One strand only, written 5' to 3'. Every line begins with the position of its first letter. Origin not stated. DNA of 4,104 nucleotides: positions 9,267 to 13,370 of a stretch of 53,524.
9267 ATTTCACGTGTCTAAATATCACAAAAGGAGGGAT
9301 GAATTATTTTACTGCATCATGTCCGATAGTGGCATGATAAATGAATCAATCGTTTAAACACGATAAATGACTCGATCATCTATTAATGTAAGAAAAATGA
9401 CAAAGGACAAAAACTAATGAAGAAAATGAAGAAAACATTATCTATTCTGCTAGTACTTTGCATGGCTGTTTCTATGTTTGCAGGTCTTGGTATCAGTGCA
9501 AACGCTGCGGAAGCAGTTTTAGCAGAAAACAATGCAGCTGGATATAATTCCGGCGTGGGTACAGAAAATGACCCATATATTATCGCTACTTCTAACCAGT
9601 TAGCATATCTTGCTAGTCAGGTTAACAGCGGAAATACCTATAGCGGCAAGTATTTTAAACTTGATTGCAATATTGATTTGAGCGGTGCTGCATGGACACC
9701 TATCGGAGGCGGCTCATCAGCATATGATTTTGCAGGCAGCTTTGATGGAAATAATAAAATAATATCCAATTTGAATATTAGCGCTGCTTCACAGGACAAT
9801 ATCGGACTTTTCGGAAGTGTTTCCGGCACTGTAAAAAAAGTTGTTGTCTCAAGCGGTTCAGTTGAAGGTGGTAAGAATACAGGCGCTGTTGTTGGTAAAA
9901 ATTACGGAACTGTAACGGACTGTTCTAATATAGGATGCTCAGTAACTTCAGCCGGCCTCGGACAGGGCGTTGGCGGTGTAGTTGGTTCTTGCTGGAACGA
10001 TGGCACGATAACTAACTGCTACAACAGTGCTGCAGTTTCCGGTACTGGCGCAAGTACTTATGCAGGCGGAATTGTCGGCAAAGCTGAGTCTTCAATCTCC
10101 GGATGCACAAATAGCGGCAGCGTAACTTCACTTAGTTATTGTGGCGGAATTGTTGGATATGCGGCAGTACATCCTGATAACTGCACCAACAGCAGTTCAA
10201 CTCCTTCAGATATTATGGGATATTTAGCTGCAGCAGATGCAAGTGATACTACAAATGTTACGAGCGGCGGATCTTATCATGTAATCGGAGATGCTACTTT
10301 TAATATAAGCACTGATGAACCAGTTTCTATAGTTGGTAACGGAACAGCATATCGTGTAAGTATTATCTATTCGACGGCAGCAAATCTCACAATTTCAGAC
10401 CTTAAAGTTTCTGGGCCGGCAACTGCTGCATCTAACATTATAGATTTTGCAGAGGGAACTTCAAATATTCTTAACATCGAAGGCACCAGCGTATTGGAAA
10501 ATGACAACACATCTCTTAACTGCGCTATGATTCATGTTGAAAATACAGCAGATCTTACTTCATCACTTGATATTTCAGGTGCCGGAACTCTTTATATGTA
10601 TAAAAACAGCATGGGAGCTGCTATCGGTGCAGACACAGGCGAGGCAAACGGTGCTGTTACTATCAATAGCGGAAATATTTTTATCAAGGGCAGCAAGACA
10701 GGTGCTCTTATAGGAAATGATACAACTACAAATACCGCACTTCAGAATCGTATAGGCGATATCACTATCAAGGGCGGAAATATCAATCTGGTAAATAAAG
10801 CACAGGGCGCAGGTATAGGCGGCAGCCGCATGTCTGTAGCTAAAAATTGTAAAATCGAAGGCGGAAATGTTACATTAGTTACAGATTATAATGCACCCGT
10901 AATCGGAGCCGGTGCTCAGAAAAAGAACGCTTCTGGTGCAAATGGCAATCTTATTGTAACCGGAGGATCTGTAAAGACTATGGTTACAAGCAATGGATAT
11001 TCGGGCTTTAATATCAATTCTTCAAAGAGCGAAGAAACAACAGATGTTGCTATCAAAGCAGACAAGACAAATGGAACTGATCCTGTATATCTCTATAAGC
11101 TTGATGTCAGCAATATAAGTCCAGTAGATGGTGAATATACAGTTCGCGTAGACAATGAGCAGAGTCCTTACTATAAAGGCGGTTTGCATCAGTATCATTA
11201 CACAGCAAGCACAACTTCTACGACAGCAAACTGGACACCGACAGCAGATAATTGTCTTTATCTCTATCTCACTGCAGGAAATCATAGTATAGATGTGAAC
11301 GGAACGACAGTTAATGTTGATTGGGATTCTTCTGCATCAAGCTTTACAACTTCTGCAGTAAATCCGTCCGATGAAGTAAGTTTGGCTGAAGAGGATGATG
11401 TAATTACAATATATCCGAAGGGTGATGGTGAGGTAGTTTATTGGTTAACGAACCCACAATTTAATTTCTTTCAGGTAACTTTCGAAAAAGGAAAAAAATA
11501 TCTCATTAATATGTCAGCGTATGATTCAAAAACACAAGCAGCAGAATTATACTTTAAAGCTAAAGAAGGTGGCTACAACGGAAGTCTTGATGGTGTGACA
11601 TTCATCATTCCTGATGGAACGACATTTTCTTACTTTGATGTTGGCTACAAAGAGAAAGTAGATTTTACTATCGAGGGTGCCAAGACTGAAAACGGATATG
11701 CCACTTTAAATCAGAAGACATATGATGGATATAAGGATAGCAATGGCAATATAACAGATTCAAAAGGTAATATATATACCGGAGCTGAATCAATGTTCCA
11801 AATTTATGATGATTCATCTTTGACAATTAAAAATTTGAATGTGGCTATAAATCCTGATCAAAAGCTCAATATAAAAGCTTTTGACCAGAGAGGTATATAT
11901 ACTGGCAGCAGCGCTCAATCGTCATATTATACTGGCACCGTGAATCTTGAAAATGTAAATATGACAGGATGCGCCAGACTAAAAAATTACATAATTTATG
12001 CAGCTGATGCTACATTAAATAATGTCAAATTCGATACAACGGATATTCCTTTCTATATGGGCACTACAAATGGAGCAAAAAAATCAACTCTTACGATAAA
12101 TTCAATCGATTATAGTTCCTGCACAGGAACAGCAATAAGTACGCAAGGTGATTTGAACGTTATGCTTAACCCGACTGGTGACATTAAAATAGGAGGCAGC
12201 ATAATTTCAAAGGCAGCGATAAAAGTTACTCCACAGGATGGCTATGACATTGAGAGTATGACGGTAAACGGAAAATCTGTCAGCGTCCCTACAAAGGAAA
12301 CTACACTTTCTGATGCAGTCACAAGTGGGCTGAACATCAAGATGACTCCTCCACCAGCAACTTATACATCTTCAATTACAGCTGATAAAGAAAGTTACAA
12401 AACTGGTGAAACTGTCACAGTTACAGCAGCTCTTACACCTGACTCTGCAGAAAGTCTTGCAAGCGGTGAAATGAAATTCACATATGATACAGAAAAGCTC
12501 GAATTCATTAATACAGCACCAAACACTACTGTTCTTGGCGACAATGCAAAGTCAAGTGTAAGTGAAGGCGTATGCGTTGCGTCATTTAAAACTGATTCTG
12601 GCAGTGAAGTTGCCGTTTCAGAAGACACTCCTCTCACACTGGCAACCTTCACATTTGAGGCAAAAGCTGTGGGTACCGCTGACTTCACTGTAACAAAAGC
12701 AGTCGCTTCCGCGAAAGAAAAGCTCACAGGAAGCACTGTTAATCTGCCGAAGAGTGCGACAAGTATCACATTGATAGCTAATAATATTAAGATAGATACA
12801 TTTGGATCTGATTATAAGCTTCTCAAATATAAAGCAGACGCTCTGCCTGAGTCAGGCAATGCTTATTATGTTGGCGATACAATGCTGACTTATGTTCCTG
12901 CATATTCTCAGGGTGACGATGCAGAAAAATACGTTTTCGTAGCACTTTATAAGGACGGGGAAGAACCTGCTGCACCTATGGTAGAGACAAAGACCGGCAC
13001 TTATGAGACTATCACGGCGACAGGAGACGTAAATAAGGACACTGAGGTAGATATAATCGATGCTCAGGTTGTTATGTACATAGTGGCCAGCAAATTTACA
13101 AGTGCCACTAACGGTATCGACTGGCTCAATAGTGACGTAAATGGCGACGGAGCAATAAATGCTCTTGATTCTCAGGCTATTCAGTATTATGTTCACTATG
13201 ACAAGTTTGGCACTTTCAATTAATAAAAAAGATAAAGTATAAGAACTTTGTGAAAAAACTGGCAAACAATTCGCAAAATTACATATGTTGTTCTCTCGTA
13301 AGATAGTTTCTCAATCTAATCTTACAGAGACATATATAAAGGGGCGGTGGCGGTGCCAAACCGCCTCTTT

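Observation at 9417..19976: Cohesin / X-dockerin / SLH gene trio whose cargo looks like adhesin modules, not enzymes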

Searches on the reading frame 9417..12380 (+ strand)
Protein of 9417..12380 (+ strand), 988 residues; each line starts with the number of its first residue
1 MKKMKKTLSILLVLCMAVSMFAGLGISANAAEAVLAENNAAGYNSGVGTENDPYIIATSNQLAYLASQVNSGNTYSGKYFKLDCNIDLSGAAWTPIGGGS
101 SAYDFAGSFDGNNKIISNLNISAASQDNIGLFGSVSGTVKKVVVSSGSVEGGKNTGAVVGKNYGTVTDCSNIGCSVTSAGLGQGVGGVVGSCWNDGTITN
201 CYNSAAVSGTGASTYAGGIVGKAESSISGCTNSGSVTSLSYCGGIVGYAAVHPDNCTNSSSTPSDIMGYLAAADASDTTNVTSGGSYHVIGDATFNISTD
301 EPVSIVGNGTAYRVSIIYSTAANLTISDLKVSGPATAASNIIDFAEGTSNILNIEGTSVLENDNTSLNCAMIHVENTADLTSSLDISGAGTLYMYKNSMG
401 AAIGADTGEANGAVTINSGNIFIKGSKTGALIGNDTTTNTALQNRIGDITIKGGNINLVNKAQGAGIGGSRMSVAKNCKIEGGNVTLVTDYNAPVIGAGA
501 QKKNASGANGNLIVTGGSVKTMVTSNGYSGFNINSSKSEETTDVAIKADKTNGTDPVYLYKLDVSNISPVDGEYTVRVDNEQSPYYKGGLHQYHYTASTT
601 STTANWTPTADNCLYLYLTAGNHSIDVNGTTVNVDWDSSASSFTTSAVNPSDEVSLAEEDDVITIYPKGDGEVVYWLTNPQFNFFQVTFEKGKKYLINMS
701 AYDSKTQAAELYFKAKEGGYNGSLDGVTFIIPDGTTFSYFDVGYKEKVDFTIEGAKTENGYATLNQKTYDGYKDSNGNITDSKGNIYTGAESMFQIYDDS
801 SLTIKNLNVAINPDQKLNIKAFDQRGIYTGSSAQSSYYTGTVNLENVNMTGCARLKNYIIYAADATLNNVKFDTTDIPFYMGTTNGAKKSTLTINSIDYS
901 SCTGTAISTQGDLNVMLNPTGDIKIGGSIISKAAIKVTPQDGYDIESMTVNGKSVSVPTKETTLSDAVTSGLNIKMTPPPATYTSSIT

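Call 44: search_solved_structures(query=window:9417-12380:+, max_evalue=1)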
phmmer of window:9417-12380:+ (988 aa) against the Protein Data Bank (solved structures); distinct sequences matched with E-value up to 1: 0.

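Call 71: search_protein_representatives(protein=window:9504-12371:+)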
Query: 956 residues. Proteins with E-value up to 0.001 (for the whole library): 35009; up to 1e-10: 18200; up to 1e-30: 2348. The best 150 are listed.
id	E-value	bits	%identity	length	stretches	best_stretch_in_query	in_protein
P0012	0.0e+00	1424.7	74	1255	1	1-955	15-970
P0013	4.0e-185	634.1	41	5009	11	3-272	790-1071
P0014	7.4e-167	573.7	42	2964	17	39-249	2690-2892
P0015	8.5e-153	527.1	35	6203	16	14-224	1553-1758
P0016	4.8e-150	518.0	38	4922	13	12-231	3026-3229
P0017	1.5e-136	473.4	35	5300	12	12-281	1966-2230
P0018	1.2e-135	470.3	36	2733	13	16-245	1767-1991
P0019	2.4e-130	452.8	39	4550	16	25-221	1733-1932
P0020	4.3e-126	438.8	44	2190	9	14-252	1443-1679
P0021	1.3e-124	433.9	35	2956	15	15-223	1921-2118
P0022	1.4e-117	410.6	36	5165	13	16-218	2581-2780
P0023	6.6e-115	401.8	39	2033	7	13-198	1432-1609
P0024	1.6e-114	400.5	39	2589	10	15-234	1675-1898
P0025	1.7e-111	390.5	40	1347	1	16-948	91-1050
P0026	2.2e-111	390.1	39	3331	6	11-213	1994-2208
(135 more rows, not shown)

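Call 73: search_protein_families(library=pfam, alignment_id=A4, max_evalue=0.001)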
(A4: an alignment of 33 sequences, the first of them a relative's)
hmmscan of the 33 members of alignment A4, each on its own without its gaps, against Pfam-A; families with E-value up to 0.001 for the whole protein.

A. member 1, P0025 (1347 aa): 1 family
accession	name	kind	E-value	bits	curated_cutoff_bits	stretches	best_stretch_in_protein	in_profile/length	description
PF00404.24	Dockerin_1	-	1.4e-07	32.1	22.9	1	1282-1337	2-55/57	Dockerin type I domain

B. families by the number of members that match (of 33 scanned): 11 families
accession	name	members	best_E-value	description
PF07581.17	Glug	24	1.5e-80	The GLUG motif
PF18998.6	Flg_new_2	7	9e-45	Divergent InlB B-repeat domain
PF05342.19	Peptidase_M26_N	6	1.3e-31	M26 IgA1-specific Metallo-endopeptidase N-terminal region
PF00404.24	Dockerin_1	6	1.7e-14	Dockerin type I domain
PF00395.25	SLH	1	8.7e-32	S-layer homology domain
PF18887.5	MBG_3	1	4.1e-19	MBG domain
PF18676.6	MBG_2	1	1.9e-12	MBG domain (YGX type)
PF02368.24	Big_2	1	1.6e-09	Bacterial Ig-like domain (group 2)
PF12799.13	LRR_4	1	2.3e-09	Leucine Rich repeats (2 copies)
PF00353.25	HemolysinCabind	1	3.4e-05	RTX calcium-binding nonapeptide repeat (4 copies)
PF05044.18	HPD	1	8.6e-05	Homeo-prospero domain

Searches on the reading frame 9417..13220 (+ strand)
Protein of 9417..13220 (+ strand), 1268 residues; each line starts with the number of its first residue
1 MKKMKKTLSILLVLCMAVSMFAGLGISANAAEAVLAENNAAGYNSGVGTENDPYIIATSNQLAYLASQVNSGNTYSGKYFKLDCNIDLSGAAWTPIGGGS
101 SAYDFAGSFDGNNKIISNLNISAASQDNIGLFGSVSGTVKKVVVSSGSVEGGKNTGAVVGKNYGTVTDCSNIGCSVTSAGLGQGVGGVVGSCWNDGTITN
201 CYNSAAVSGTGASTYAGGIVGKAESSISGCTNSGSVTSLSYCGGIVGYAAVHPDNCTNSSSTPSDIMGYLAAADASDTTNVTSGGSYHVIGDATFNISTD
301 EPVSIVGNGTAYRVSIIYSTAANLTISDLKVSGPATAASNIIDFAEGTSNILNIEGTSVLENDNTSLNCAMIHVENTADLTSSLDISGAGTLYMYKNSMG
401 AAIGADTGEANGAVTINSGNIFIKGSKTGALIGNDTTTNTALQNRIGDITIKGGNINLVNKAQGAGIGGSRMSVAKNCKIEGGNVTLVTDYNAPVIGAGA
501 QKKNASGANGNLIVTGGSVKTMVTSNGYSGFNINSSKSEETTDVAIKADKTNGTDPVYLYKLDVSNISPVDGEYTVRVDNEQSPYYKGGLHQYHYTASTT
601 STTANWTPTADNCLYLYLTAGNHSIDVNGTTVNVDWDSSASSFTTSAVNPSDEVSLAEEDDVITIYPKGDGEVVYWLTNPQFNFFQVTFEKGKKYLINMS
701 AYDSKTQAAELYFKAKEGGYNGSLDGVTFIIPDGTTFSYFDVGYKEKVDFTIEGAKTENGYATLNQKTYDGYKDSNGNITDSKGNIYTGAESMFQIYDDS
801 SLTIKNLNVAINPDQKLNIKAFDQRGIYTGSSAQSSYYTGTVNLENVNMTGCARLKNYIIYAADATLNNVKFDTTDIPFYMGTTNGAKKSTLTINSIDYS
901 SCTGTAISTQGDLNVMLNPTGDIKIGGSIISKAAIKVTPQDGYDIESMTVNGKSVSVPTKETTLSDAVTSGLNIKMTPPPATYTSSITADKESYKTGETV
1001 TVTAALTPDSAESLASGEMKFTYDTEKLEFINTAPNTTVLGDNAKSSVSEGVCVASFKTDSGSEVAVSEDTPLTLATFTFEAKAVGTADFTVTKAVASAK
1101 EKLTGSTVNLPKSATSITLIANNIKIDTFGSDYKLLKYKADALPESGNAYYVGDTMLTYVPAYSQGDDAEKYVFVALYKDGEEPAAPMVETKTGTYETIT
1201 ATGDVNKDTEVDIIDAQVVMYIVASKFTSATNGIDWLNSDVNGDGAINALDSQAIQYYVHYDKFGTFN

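Call 3: search_protein_families(library=pfam, proteins=[window:9417-13220:+], max_evalue=0.1)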
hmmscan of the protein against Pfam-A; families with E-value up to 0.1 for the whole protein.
window:9417-13220:+ (1268 aa): 4 families
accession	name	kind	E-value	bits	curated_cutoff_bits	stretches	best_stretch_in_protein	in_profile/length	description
PF00404.24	Dockerin_1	-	3.8e-09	37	22.9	1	1203-1258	2-55/57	Dockerin type I domain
PF00963.24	Cohesin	-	5.9e-08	33.5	24.1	1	988-1100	4-121/139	Cohesin domain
PF07581.17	Glug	-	0.0023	18.6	20.5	2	213-237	2-28/28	The GLUG motif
PF18027.6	Pepdidase_M14_N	-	0.017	15.7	23.2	1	533-605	10-80/107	Cytosolic carboxypeptidase N-terminal domain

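Call 4: search_protein_families(library=ncbifam, proteins=[window:9417-13220:+], max_evalue=0.1)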
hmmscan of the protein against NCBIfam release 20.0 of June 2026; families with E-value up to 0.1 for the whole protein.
window:9417-13220:+ (1268 aa): 0 families
